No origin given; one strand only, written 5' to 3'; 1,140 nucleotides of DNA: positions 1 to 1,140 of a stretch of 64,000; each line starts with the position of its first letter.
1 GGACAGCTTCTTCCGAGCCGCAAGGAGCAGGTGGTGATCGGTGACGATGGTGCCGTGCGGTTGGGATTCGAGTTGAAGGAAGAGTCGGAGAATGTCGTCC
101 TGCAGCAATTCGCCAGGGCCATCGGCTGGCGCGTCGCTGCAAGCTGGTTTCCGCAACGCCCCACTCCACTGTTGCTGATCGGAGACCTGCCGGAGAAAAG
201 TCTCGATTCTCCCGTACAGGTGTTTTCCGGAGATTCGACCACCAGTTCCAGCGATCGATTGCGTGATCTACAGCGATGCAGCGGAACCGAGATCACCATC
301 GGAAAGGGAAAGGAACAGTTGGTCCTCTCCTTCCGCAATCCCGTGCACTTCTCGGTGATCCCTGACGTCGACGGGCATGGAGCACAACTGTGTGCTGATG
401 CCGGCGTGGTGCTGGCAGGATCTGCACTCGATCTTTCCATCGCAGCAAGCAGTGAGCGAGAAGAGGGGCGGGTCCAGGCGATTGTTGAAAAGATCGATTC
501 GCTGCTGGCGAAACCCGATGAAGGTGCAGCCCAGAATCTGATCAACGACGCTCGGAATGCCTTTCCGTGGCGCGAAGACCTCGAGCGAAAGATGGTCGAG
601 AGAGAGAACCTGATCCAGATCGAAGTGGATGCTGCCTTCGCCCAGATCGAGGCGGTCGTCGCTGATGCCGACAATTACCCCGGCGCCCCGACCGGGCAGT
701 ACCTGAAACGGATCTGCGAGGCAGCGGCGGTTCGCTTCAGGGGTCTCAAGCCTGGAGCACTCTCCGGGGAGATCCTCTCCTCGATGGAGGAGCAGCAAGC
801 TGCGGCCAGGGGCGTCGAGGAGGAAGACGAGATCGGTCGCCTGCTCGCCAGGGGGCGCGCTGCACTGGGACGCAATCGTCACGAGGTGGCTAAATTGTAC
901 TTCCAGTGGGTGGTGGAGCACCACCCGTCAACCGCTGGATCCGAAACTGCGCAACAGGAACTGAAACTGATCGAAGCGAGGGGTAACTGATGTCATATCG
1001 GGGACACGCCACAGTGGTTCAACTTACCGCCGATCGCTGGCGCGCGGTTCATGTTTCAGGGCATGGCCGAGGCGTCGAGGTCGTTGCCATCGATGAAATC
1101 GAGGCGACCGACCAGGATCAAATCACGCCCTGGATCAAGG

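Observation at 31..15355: Ten-gene translationally coupled pseudopilus/assembly operon without secretin, ATPase or platform genes nearby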

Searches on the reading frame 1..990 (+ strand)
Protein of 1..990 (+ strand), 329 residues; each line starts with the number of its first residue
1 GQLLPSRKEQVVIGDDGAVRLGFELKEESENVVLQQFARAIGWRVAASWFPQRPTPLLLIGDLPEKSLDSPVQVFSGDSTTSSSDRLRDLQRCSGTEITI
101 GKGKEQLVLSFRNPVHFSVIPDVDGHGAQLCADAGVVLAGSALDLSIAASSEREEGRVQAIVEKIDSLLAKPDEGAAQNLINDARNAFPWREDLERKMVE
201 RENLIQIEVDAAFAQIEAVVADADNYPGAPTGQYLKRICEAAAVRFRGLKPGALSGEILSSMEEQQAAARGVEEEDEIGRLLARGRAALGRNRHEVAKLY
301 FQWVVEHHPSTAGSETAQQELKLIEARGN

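Call 4: search_protein_families(library=pfam, proteins=[window:1-990:+], max_evalue=0.1)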
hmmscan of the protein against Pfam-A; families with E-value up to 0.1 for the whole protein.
window:1-990:+ (329 aa): 0 families

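Call 11: search_protein_families(library=ncbifam, proteins=[window:1-990:+], max_evalue=0.1)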
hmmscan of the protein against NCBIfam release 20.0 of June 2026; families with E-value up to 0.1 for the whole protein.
window:1-990:+ (329 aa): 1 family
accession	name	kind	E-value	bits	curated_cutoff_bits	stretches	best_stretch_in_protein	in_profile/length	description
TIGR02795.1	tol_pal_ybgF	equivalog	0.083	13.5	90.1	0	279-321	77-119/119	tol-pal system protein YbgF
